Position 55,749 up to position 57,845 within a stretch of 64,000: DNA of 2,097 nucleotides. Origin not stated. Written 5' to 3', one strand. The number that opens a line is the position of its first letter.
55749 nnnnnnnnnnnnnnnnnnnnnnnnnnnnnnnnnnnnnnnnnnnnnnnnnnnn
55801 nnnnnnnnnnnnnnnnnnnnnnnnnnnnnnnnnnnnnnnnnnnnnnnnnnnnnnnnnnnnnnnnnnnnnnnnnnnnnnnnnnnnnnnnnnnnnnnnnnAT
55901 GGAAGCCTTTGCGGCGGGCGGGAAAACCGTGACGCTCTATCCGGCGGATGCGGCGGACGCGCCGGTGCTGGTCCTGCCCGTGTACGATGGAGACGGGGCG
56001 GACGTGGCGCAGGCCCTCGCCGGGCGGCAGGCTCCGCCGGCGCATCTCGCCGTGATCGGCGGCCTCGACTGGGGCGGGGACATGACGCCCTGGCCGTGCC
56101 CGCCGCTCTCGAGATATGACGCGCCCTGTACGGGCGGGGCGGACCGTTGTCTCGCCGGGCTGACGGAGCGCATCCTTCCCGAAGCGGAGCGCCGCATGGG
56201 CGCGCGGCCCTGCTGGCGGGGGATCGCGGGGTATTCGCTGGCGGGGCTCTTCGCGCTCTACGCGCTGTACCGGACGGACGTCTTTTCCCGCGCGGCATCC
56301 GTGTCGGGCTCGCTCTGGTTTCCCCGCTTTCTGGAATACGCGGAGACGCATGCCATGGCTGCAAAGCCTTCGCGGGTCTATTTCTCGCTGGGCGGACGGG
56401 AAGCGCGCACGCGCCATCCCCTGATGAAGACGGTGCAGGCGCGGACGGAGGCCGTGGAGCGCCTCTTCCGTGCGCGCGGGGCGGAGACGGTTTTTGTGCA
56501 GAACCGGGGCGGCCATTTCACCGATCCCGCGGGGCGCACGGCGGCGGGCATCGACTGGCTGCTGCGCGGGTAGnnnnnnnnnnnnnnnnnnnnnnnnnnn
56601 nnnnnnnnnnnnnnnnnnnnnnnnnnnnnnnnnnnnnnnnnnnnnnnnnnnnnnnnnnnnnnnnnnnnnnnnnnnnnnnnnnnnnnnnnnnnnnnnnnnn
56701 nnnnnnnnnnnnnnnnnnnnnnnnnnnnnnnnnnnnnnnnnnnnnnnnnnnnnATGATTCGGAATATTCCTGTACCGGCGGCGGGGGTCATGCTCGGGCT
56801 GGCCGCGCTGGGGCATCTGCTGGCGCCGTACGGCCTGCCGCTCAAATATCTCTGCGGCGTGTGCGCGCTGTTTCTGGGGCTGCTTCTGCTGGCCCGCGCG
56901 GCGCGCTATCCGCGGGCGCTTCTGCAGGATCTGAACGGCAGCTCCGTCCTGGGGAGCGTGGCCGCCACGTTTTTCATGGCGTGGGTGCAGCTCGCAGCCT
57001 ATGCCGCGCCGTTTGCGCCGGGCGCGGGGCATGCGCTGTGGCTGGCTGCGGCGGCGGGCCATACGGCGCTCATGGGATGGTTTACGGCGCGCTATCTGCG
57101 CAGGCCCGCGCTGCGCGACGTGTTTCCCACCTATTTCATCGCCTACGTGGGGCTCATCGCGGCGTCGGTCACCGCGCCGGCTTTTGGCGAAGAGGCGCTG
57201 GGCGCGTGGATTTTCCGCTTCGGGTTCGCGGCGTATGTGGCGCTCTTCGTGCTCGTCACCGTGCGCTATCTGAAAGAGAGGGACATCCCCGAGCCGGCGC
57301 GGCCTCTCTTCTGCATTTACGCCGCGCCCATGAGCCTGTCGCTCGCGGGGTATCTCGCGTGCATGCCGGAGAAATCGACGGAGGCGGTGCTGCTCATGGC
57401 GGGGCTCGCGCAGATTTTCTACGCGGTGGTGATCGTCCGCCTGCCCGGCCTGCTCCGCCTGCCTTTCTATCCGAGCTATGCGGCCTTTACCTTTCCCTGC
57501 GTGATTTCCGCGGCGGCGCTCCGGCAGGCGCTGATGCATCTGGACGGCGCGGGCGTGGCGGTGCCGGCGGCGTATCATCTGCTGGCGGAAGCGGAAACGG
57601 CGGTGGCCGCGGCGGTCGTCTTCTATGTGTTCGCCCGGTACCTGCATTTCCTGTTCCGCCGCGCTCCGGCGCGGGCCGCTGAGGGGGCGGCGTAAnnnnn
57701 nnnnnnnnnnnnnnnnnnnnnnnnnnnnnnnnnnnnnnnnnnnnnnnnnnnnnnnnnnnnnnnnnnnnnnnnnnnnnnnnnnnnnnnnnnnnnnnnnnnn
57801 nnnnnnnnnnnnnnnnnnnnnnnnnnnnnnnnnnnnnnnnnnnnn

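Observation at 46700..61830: Array of OadB-like beta subunit + 39-aa OadG-anchor mini-peptide + Dcu-family transporter cassettes with no alpha or biotin-carrier subunit nearby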

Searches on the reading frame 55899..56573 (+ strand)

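Call 6: search_protein_families(library=pfam, proteins=[window:55899-56573:+], max_evalue=0.001)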
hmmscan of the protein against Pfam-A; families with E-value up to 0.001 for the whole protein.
window:55899-56573:+ (224 aa): 1 family
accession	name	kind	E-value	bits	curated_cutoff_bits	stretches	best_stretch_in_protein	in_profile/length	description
PF00756.26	Esterase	-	9.1e-08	32.6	22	1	58-196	65-225/251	Putative esterase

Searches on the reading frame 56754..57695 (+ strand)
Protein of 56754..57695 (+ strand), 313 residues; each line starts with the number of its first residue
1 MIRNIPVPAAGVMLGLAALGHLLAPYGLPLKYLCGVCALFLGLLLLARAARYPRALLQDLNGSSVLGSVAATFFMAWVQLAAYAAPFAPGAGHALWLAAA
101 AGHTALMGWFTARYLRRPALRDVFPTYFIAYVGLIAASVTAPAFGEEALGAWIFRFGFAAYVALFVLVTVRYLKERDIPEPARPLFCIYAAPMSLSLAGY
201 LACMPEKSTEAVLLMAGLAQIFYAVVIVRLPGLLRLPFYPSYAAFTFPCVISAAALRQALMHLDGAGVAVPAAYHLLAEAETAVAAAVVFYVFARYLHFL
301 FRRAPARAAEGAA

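Call 6: search_protein_families(library=pfam, proteins=[window:56754-57695:+], max_evalue=0.001)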
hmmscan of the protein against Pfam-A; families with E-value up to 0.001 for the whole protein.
window:56754-57695:+ (313 aa): 1 family
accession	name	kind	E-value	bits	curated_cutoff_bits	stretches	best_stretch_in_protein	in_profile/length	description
PF03595.22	SLAC1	-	8.8e-18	65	27.9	1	11-296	8-330/331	Voltage-dependent anion channel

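Call 72: search_protein_families(library=ncbifam, proteins=[window:56754-57695:+], max_evalue=0.001)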
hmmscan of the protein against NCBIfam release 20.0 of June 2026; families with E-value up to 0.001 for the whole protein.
window:56754-57695:+ (313 aa): 1 family
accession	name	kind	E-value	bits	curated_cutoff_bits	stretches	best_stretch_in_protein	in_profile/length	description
NF008032.0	PRK10764.1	equivalog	1.3e-06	27.9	342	1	30-289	44-303/328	dicarboxylate transporter/tellurite-resistance protein TehA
